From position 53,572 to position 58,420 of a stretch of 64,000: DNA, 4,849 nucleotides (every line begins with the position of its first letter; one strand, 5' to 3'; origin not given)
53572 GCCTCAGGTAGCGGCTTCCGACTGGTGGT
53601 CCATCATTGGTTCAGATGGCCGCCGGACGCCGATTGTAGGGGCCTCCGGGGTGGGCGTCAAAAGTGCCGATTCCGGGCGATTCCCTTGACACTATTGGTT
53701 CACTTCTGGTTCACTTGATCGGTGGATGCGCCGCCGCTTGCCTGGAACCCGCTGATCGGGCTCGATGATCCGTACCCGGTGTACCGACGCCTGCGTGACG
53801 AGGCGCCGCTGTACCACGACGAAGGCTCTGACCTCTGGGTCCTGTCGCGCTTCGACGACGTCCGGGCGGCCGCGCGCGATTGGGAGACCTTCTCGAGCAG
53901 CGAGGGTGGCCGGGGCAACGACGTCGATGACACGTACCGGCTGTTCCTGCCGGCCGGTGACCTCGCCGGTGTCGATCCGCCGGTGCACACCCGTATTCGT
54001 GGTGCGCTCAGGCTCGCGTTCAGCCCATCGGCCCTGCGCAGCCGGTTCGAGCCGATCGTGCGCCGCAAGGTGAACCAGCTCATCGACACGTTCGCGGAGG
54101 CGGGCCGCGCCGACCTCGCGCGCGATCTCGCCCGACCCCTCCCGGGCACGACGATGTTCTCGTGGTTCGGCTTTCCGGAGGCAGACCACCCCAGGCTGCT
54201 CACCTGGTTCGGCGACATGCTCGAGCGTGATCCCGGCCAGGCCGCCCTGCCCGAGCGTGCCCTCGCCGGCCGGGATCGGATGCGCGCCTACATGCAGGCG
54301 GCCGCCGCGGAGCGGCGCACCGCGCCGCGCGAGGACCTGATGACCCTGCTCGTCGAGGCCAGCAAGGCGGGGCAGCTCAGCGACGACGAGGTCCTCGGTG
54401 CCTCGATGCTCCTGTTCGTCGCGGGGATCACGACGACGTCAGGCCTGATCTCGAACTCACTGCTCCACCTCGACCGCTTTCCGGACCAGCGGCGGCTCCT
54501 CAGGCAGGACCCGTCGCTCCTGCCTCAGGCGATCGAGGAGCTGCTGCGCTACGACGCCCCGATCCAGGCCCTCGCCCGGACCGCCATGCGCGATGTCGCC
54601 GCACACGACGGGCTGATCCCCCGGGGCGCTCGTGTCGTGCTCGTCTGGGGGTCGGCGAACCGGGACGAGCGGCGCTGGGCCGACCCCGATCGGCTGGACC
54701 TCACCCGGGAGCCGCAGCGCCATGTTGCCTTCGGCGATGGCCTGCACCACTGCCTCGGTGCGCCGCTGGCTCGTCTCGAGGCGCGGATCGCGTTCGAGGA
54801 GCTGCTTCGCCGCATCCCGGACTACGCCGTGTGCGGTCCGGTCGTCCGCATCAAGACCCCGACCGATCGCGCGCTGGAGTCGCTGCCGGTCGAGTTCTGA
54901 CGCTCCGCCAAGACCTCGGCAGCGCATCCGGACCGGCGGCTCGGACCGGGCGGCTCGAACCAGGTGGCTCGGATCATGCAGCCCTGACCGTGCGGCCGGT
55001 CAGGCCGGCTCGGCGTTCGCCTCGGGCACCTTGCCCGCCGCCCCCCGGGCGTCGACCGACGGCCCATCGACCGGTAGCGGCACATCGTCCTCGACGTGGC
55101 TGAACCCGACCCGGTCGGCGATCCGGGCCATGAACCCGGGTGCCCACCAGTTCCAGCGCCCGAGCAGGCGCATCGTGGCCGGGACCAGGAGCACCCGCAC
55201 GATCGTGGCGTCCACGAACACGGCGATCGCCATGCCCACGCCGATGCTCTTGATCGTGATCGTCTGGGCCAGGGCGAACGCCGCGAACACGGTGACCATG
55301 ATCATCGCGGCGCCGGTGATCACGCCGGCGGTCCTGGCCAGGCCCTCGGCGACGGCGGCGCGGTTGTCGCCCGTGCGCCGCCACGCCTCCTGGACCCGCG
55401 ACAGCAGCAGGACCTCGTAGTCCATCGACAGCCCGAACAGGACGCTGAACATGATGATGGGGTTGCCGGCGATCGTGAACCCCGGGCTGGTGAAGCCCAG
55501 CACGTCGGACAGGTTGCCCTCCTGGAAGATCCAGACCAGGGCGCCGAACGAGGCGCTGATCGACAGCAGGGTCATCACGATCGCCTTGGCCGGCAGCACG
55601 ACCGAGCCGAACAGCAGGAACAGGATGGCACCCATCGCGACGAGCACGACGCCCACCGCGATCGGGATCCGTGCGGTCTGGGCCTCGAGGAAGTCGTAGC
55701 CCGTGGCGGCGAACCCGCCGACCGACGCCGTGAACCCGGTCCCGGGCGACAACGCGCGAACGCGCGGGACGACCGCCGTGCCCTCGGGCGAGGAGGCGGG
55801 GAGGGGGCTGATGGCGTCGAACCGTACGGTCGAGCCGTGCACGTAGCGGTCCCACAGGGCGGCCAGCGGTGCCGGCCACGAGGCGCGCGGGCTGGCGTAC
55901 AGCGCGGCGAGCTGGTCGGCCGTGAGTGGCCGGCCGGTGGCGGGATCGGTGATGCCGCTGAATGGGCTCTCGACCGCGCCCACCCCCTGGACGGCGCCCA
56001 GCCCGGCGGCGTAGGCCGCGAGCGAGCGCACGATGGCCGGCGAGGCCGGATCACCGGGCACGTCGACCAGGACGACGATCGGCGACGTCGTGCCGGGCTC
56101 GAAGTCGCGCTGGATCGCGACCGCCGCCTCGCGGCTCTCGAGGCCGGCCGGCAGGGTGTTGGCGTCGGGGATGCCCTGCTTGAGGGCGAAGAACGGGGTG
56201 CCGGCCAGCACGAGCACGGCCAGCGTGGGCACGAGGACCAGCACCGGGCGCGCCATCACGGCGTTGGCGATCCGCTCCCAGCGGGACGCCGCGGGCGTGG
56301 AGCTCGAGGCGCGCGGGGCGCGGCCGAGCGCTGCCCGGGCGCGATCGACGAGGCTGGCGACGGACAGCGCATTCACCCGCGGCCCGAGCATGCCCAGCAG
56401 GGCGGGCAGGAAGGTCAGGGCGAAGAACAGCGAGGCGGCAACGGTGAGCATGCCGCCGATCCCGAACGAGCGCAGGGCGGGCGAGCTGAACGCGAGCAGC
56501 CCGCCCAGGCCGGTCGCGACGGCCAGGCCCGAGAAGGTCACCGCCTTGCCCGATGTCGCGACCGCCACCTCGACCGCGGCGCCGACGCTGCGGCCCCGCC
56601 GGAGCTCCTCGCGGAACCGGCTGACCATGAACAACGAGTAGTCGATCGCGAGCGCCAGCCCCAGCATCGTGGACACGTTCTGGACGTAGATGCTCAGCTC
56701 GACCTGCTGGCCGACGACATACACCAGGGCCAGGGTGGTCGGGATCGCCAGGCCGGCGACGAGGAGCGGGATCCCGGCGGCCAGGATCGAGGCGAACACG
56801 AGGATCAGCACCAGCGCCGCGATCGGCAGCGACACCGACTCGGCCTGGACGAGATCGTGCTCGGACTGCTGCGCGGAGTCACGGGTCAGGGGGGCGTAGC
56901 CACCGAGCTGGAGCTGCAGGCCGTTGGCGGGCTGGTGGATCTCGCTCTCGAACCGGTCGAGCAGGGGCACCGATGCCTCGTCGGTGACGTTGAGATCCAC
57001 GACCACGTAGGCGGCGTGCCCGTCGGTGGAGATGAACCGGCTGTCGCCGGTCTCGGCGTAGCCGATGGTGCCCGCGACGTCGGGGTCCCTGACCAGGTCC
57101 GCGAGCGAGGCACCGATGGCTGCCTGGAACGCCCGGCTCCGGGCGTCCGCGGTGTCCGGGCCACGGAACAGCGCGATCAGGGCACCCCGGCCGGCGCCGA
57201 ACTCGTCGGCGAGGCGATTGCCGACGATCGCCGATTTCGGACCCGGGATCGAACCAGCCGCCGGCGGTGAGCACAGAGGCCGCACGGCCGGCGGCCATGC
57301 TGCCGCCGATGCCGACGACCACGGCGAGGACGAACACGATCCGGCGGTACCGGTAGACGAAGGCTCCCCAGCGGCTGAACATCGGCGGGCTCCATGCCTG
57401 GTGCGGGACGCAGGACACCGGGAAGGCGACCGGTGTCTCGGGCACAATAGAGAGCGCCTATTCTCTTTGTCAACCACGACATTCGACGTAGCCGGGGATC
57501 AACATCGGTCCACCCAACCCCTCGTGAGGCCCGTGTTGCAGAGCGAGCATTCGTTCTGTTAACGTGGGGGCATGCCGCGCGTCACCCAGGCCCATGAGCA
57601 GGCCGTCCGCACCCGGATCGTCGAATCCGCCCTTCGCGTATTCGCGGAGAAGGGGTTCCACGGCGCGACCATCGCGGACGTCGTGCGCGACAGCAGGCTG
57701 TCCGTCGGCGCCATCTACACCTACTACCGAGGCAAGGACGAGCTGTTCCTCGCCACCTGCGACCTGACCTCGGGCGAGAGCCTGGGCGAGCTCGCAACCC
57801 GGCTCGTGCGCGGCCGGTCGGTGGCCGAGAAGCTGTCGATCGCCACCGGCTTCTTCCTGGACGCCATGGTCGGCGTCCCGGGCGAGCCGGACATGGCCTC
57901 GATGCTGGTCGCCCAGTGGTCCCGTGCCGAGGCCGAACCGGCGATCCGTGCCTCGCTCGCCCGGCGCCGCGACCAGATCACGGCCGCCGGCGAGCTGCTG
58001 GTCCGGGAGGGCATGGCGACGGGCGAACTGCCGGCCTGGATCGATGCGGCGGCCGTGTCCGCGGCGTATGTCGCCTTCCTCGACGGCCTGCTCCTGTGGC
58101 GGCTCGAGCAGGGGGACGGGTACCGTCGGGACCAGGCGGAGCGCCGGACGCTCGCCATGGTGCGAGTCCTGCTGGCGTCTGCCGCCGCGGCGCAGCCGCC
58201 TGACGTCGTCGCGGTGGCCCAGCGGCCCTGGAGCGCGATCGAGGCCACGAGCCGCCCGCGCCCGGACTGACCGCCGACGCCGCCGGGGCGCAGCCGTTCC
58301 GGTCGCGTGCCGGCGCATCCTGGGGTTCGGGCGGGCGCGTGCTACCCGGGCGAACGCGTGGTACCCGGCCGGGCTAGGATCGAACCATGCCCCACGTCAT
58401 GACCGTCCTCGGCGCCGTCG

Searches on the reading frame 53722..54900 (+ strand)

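Call 9: search_protein_families(library=pfam, proteins=[window:53722-54900:+])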
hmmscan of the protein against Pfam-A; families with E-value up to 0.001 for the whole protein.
window:53722-54900:+ (392 aa): 1 family
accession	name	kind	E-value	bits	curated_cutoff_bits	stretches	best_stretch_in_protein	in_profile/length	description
PF00067.27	p450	-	2.6e-23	82.9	22.8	1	188-364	221-431/462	Cytochrome P450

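Call 30: search_protein_families(library=ncbifam, proteins=[window:53722-54900:+], max_evalue=0.00001)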
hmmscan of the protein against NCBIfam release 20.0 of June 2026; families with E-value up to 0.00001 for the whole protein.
window:53722-54900:+ (392 aa): 8 families
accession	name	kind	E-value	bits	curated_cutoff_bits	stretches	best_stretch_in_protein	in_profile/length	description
NF041177.1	Cyp119_Thmprot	equivalog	7.7e-48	163.1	680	1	18-365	2-340/368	cytochrome P450 Cyp119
NF041802.1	P450_SolI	exception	1.2e-47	162.4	850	1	18-372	33-402/424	solanimycin biosynthesis cytochrome P450 SolI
NF045816.1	PentlenlactSyn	equivalog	3.3e-47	161.1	700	1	19-383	17-384/396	pentalenolactone synthase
TIGR04538.1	P450_cycloAA_1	subfamily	5.8e-45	153.8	500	1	15-367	9-368/395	cytochrome P450, cyclodipeptide synthase-associated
TIGR04515.1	P450_rel_GT_act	subfamily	3e-44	151.9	343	1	15-390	31-385/386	P450-derived glycosyltransferase activator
TIGR04458.1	CYP450_TxtE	equivalog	3.3e-32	111.6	500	1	14-390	10-400/403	4-nitrotryptophan synthase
NF050147.1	aminopyruv_ApyO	equivalog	1.9e-10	40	525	1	173-364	183-392/444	RiPP biosynthesis cytochrome P450 ApyO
NF045812.1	PentlenOxigase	equivalog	3.4e-06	26.2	800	0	201-364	217-408/444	pentalenene oxygenase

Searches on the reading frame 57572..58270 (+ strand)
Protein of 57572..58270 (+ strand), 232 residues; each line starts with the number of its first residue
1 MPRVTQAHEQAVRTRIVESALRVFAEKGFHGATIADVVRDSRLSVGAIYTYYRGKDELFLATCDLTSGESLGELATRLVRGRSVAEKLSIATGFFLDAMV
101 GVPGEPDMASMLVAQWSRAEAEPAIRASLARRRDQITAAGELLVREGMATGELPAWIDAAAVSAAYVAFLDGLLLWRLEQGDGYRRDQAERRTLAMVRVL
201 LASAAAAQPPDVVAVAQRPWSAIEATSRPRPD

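Call 9: search_protein_families(library=pfam, proteins=[window:57572-58270:+])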
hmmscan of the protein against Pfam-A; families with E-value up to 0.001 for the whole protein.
window:57572-58270:+ (232 aa): 3 families
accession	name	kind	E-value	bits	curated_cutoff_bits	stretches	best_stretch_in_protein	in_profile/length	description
PF00440.29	TetR_N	-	4.5e-13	49.2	24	1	16-61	1-46/47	Bacterial regulatory proteins, tetR family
PF13977.11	TetR_C_6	-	1.8e-06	28.5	27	1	104-201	18-114/115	BetI-type transcriptional repressor, C-terminal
PF17932.6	TetR_C_24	-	0.00015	22.4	26.4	1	109-182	24-96/114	Tetracyclin repressor-like, C-terminal domain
